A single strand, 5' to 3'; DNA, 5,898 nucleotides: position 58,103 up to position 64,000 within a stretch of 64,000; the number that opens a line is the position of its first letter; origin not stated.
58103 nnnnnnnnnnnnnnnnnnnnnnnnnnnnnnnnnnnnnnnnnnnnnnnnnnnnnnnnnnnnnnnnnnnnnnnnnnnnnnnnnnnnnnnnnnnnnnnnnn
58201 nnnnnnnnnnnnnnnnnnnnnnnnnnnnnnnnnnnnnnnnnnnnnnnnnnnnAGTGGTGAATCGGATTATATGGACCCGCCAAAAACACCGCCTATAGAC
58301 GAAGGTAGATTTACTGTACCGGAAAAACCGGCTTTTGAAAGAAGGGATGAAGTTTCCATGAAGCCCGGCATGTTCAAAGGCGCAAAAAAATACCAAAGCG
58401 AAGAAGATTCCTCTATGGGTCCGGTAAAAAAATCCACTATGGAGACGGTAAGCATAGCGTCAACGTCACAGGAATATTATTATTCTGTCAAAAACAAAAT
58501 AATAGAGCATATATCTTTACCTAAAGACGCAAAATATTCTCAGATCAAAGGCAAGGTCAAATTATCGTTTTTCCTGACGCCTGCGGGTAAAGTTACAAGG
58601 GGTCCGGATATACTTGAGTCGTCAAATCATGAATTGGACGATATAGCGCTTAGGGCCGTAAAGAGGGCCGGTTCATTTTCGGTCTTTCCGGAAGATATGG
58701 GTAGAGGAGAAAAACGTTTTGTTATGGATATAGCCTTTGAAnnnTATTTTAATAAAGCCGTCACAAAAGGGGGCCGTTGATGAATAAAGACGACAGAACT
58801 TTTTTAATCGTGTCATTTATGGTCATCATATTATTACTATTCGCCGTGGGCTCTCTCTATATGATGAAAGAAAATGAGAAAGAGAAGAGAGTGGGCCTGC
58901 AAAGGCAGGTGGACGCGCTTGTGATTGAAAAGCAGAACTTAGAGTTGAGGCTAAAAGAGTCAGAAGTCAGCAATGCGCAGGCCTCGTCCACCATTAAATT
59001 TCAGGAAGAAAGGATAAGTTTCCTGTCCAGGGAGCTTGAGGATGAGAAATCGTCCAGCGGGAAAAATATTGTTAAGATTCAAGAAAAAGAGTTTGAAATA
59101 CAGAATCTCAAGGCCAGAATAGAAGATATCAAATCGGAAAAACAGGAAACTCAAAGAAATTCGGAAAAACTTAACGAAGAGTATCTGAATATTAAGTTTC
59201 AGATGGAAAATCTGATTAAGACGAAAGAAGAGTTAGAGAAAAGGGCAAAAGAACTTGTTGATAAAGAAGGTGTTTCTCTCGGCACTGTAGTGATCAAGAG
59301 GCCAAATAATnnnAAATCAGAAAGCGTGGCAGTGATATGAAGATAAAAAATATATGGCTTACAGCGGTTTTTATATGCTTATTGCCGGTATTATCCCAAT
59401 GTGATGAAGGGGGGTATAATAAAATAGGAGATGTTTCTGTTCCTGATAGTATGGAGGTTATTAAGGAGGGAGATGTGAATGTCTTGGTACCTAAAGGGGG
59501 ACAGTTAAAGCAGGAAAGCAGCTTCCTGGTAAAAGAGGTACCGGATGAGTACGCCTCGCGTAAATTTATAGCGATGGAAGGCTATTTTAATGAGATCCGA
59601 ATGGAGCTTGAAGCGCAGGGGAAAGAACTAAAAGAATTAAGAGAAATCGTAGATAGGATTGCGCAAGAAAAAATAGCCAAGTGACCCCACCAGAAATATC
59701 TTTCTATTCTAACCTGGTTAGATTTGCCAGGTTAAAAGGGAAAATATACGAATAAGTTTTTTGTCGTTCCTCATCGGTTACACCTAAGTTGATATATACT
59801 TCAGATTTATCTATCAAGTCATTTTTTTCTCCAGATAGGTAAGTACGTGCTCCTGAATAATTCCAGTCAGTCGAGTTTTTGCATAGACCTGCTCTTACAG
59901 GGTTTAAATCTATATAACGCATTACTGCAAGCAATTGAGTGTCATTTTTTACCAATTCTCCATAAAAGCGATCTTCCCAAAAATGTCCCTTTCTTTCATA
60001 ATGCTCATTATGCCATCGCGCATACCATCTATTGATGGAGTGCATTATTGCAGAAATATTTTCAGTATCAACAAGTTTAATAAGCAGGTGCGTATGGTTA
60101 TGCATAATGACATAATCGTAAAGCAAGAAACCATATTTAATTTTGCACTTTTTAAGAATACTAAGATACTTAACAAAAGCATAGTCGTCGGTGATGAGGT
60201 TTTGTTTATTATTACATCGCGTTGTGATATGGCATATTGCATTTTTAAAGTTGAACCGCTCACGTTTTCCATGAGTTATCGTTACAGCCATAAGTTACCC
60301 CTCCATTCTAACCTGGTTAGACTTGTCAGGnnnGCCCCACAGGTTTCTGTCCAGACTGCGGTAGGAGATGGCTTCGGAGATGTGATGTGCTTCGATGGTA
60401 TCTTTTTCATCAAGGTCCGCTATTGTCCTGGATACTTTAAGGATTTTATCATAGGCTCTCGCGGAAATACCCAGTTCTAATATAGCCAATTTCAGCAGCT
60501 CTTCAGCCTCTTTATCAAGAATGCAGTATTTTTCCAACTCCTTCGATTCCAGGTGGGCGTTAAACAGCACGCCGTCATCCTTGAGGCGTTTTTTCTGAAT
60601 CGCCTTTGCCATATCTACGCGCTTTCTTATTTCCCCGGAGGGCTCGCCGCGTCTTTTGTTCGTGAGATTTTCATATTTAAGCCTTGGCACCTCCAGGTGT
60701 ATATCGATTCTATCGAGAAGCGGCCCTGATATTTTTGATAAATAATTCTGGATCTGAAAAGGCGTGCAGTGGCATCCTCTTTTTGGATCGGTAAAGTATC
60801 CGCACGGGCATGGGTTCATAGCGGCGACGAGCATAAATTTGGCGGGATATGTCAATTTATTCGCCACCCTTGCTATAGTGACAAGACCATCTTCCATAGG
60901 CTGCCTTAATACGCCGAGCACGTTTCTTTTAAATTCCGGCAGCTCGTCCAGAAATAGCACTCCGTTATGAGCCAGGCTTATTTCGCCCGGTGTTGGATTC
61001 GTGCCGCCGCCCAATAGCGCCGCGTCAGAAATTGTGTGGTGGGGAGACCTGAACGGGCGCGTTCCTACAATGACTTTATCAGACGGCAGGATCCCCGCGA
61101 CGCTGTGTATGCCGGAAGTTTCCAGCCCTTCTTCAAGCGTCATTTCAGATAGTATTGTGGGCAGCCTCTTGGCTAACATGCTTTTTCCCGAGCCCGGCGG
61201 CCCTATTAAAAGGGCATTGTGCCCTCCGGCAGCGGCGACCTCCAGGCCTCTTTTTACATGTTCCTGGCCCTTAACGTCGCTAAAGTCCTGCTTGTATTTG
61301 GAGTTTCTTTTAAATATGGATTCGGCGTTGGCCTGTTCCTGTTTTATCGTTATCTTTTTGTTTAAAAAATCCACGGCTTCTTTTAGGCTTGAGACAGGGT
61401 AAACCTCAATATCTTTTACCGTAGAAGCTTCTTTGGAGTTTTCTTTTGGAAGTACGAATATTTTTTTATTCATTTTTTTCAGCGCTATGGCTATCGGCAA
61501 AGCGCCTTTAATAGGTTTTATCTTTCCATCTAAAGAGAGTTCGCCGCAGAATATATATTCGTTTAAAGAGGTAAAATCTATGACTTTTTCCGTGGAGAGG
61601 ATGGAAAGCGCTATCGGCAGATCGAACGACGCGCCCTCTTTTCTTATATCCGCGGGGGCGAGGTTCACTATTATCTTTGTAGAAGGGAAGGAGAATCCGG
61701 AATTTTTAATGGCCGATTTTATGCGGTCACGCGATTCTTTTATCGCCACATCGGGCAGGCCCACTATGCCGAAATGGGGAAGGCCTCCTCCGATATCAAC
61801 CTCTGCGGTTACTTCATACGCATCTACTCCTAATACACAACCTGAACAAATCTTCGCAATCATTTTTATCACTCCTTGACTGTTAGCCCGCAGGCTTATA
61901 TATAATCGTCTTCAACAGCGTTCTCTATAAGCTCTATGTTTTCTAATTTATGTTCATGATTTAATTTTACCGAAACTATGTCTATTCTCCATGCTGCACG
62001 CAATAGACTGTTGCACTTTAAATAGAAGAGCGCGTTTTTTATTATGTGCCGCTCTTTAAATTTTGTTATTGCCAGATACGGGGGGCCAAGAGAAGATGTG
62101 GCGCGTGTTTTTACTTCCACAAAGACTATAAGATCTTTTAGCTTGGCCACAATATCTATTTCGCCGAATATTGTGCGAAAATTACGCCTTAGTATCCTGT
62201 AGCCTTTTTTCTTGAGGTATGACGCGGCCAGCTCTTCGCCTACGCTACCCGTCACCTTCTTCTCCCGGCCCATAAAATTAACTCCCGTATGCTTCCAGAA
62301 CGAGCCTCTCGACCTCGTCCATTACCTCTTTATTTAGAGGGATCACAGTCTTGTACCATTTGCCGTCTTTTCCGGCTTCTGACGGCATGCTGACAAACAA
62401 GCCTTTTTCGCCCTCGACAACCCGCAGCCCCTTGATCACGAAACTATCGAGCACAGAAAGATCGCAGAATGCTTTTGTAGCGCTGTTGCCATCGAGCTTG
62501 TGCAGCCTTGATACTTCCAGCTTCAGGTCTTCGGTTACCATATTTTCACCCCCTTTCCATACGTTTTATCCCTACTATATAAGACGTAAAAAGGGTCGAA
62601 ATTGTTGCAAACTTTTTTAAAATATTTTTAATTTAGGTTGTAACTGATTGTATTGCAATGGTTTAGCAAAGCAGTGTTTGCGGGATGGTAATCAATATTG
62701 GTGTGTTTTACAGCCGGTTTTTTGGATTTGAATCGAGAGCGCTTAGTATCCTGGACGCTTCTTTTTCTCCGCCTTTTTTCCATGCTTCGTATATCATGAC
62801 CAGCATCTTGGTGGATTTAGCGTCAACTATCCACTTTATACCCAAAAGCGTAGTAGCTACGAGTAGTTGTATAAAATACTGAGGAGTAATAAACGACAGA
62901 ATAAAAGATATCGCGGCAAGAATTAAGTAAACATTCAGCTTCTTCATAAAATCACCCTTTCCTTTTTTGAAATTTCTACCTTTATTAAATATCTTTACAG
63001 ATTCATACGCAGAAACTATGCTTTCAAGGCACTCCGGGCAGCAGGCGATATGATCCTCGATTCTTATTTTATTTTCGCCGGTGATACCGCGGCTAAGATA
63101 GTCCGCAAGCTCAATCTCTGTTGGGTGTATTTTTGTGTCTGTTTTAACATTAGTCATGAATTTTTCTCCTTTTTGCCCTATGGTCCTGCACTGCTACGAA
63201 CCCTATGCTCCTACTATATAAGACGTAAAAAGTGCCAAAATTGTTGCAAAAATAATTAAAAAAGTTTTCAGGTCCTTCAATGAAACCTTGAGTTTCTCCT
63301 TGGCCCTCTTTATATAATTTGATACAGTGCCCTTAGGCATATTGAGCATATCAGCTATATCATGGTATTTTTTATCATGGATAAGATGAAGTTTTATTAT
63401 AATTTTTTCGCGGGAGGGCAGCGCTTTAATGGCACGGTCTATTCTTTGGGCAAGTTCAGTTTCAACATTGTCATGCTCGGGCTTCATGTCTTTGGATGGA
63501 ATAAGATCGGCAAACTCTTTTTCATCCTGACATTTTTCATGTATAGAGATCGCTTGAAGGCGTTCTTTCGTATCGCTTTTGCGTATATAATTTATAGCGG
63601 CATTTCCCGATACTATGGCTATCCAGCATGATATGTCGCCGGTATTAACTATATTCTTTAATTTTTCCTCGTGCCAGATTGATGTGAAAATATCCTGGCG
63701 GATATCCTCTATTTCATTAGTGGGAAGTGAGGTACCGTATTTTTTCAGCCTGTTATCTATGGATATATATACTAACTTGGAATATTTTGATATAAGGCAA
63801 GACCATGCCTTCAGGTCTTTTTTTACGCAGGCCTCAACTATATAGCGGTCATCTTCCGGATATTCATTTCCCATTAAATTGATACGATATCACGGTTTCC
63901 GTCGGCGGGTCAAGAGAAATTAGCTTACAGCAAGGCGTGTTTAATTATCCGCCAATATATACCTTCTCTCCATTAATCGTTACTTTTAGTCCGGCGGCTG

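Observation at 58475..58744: Secretin carrying a C-terminal TonB_C/TolA-like domain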

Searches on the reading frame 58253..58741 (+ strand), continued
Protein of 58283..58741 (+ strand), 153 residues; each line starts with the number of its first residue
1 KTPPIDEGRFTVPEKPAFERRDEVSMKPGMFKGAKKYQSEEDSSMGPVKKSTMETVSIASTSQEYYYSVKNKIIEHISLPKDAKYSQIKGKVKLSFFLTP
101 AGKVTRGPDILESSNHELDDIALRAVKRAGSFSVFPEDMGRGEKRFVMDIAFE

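Call 69: search_protein_families(library=pfam, proteins=[P0132, P0133, P0134, P0135, P0136, P0137, P0140, P0141, P0145, P0147], max_evalue=0.001)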
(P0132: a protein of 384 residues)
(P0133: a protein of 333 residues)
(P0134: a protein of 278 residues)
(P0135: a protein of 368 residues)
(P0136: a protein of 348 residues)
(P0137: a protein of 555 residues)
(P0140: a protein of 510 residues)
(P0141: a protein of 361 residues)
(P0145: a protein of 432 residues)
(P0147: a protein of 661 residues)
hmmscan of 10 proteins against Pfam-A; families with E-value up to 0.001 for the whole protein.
P0132 (384 aa): 3 families
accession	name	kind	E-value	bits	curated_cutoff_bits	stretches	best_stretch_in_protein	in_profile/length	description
PF13103.11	TonB_2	-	5.5e-47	158.2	22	3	60-141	2-85/85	TonB C terminal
PF03544.19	TonB_C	-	1.5e-26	93.1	24.6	3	295-354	18-76/79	Gram-negative bacterial TonB protein C-terminal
PF06519.16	TolA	-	8.9e-12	45.5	25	1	168-241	6-77/96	TolA C-terminal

P0133 (333 aa): 2 families
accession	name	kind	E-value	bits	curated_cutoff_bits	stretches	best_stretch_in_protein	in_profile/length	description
PF13103.11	TonB_2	-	1.8e-39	134.2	22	3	9-84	2-77/85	TonB C terminal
PF03544.19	TonB_C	-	1.7e-27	96.1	24.6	3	32-92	13-76/79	Gram-negative bacterial TonB protein C-terminal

P0134 (278 aa): 2 families
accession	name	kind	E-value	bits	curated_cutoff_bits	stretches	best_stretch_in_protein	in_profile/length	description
PF03544.19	TonB_C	-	1.4e-28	99.5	24.6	2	185-261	3-78/79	Gram-negative bacterial TonB protein C-terminal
PF13103.11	TonB_2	-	5.9e-16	58.8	22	2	172-255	3-84/85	TonB C terminal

P0135 (368 aa): 2 families
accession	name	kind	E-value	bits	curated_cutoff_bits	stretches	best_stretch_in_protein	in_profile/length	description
PF03544.19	TonB_C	-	1.8e-35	121.6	24.6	2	135-211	3-78/79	Gram-negative bacterial TonB protein C-terminal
PF13103.11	TonB_2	-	2.2e-23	82.6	22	2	270-353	3-83/85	TonB C terminal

P0136 (348 aa): 3 families
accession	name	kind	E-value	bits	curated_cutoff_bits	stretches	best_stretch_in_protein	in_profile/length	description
PF13103.11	TonB_2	-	7.5e-34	116.2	22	3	57-139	4-83/85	TonB C terminal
PF03544.19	TonB_C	-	9e-24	84.2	24.6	3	82-141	17-77/79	Gram-negative bacterial TonB protein C-terminal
PF06519.16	TolA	-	5.3e-06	27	25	0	75-129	31-83/96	TolA C-terminal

P0137 (555 aa): 3 families
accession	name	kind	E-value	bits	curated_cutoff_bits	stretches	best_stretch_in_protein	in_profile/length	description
PF03544.19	TonB_C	-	3.3e-22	79.2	24.6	2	476-554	2-79/79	Gram-negative bacterial TonB protein C-terminal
PF16036.10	Chalcone_3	-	6.9e-16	59.2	27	1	30-176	18-163/165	Chalcone isomerase-like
PF13103.11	TonB_2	-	2.9e-13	50.2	22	1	464-542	3-79/85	TonB C terminal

P0140 (510 aa): 3 families
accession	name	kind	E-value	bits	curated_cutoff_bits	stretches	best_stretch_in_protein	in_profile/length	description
PF13103.11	TonB_2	-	1.2e-60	202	22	4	64-147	2-85/85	TonB C terminal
PF03544.19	TonB_C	-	6.3e-35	119.9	24.6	3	88-147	17-77/79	Gram-negative bacterial TonB protein C-terminal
PF06519.16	TolA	-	4.9e-12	46.3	25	0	180-242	11-71/96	TolA C-terminal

P0141 (361 aa): 2 families
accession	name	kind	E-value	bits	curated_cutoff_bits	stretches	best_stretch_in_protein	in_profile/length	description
PF13103.11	TonB_2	-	1.1e-34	118.9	22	3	29-109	2-73/85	TonB C terminal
PF03544.19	TonB_C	-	8.8e-25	87.4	24.6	3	175-231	18-77/79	Gram-negative bacterial TonB protein C-terminal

P0145 (432 aa): 2 families
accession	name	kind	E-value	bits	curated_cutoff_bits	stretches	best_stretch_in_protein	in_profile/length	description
PF03544.19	TonB_C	-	1.5e-63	211.7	24.6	3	222-298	2-77/79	Gram-negative bacterial TonB protein C-terminal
PF13103.11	TonB_2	-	2.9e-07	30.9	22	0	365-409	23-68/85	TonB C terminal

P0147 (661 aa): 1 family
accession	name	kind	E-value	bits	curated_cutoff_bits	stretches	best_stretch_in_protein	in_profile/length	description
PF03544.19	TonB_C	-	5.8e-102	334.7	24.6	5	192-268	2-78/79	Gram-negative bacterial TonB protein C-terminal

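Call 70: list_cluster_members(proteins=[P0132, P0133, P0134, P0135, P0136, P0137, P0140, P0141, P0145, P0147])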
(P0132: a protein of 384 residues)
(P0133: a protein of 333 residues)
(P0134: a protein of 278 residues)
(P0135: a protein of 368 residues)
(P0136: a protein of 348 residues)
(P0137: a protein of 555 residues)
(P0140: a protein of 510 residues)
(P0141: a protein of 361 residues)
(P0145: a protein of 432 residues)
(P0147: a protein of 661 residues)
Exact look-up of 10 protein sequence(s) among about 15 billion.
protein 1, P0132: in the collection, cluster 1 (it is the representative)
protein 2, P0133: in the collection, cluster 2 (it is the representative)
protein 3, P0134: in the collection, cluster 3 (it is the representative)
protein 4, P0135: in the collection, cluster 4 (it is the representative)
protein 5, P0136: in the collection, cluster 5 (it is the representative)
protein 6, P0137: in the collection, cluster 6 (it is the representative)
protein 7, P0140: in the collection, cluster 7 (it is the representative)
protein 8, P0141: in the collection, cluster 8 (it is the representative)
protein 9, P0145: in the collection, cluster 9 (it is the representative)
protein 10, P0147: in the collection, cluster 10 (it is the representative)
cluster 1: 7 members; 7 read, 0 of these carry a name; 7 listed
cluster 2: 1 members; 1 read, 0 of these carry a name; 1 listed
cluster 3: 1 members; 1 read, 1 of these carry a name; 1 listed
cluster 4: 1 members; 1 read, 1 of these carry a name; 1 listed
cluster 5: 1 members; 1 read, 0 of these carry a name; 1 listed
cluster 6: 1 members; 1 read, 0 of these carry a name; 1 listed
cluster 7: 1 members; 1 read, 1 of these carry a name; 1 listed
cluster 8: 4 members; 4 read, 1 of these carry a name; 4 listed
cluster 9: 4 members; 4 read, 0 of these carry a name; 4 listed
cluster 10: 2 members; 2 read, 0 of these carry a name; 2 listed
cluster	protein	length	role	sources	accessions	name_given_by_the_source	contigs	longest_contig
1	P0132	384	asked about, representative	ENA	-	-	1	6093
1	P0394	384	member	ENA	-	-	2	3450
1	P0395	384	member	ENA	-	-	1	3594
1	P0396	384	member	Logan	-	-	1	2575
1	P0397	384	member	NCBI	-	-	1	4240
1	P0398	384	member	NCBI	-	-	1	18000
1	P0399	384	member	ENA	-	-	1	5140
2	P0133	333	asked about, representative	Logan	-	-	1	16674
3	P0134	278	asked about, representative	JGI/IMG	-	TonB family protein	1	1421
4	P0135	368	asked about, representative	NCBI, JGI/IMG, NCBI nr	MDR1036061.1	MAG: energy transducer TonB [Deltaproteobacteria bacterium] | protein TonB | energy transducer TonB [Deltaproteobacteria bacterium]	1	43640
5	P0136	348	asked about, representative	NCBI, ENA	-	-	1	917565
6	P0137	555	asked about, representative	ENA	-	-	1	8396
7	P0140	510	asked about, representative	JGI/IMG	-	TonB family protein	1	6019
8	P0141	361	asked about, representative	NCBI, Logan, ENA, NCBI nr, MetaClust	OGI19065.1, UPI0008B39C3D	MAG: hypothetical protein A3B68_07640 [Candidatus Melainabacteria bacterium ... | status=active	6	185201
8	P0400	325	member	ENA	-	-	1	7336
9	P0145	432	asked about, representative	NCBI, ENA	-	-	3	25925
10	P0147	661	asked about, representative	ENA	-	-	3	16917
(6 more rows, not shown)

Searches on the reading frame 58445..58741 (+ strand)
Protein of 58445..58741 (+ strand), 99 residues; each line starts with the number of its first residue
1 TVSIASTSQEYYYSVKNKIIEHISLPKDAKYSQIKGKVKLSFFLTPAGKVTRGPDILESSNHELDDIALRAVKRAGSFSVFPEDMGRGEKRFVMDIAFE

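Call 3: search_protein_families(library=pfam, proteins=[window:58475-58741:+], max_evalue=10)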
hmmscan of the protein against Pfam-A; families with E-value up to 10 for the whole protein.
window:58475-58741:+ (89 aa): 2 families
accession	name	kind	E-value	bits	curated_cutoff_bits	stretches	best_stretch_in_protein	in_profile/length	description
PF03544.19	TonB_C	-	8.1e-11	42.7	24.6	1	12-76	2-64/79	Gram-negative bacterial TonB protein C-terminal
PF13103.11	TonB_2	-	0.00072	20.1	22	1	1-77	4-77/85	TonB C terminal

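Call 4: search_protein_families(library=ncbifam, proteins=[window:58475-58741:+], max_evalue=10)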
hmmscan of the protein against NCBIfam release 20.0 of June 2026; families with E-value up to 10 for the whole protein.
window:58475-58741:+ (89 aa): 2 families
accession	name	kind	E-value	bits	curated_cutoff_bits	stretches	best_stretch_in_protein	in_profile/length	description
TIGR01352.1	tonB_Cterm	subfamily_domain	4.4e-08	33.4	27.1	1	16-89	4-74/76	TonB family protein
NF038079.1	TonB_sider_MxcH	equivalog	0.008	14.3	925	1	13-64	10-60/792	TonB-dependent siderophore myxochelin receptor MxcH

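Call 11: find_homologous_proteins(query=window:58445-58741:+, max_evalue=0.001)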
Query window:58445-58741:+ (99 aa): 3 proteins with E <= 0.001 among 4 candidates.
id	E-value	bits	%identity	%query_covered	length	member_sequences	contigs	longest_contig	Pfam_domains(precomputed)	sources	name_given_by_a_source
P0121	1.8e-40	155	71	99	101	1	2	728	PF03544.20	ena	-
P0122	2.8e-36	141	68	97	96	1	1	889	PF03544.20,PF13103.12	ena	-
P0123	3.9e-31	125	70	85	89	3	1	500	PF03544.20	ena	-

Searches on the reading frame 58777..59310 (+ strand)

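Call 10: search_protein_families(library=pfam, proteins=[window:58777-59310:+], max_evalue=0.01)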
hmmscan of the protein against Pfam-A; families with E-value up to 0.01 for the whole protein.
window:58777-59310:+ (178 aa): 2 families
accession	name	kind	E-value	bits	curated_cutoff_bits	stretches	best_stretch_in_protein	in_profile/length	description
PF06785.16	UPF0242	-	0.004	17.7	33.5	1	13-159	34-172/194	Uncharacterised protein family (UPF0242) N-terminus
PF05911.16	FPP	-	0.0051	15.5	40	1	32-163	688-819/871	Filament-like plant protein, long coiled-coil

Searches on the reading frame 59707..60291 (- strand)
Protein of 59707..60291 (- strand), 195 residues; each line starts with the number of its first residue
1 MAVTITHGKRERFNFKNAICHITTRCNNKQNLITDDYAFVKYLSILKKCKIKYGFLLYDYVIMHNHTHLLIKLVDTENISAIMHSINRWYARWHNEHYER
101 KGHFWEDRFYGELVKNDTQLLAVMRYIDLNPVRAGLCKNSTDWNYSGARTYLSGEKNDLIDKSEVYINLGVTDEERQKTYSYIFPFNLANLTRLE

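Call 66: search_protein_families(library=pfam, proteins=[window:59707-60291:-], max_evalue=0.0001)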
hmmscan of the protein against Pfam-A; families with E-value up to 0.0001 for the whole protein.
window:59707-60291:- (195 aa): 1 family
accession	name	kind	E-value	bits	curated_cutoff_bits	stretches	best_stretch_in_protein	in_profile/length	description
PF01797.21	Y1_Tnp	-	9.6e-16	58.4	23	1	16-128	3-119/121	Transposase IS200 like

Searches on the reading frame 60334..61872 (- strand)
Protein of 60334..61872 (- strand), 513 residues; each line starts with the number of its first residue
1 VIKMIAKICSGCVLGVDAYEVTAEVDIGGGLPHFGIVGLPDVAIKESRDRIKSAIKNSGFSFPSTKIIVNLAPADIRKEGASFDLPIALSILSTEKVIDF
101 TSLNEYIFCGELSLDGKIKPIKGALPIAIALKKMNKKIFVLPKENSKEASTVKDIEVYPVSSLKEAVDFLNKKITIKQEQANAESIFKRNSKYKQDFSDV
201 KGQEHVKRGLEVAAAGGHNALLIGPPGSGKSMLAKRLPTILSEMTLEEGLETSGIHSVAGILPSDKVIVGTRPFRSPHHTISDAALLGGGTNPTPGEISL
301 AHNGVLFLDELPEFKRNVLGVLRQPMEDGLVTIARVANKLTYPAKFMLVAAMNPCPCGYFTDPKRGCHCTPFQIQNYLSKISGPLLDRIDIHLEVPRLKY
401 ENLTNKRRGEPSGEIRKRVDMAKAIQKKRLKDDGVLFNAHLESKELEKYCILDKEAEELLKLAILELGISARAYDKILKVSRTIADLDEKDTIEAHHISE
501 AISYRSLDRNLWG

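Call 66: search_protein_families(library=pfam, proteins=[window:60334-61872:-], max_evalue=0.0001)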
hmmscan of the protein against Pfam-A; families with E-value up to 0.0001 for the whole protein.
window:60334-61872:- (513 aa): 6 families
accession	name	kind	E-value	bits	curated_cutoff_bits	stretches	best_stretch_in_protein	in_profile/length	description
PF01078.27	Mg_chelatase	-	2.2e-94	315.1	20.3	1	196-402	1-206/207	Magnesium chelatase, subunit ChlI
PF13541.12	ChlI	-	4.9e-47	159.2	27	1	24-145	2-121/121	Subunit ChlI of Mg-chelatase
PF13335.12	Mg_chelatase_C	-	4.2e-31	107.8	26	1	409-505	1-94/94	Magnesium chelatase, subunit ChlI C-terminal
PF07728.20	AAA_5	-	5.7e-09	36.6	22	1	220-356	2-125/139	AAA domain (dynein-related subfamily)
PF00493.29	MCM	-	4.5e-07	29.6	23.3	0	295-360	114-178/224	MCM P-loop domain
PF00158.32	Sigma54_activat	-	5.1e-05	23.4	20.2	0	290-353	81-142/168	Sigma-54 interaction domain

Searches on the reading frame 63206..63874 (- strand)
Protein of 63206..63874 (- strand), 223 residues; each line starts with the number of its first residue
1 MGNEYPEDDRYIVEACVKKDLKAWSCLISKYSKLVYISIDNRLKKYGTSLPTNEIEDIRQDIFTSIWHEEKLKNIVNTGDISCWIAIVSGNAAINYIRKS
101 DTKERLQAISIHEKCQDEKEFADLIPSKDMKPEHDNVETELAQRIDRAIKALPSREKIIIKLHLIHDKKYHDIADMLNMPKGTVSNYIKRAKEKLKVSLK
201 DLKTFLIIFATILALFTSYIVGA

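Call 66: search_protein_families(library=pfam, proteins=[window:63206-63874:-], max_evalue=0.0001)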
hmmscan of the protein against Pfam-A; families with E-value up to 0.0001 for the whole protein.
window:63206-63874:- (223 aa): 2 families
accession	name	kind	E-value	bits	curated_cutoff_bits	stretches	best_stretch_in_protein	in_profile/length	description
PF08281.18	Sigma70_r4_2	-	1.6e-13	50.5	25.7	1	143-195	2-54/54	Sigma-70, region 4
PF04545.22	Sigma70_r4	-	5.5e-09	35.8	24.1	1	148-196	1-49/50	Sigma-70, region 4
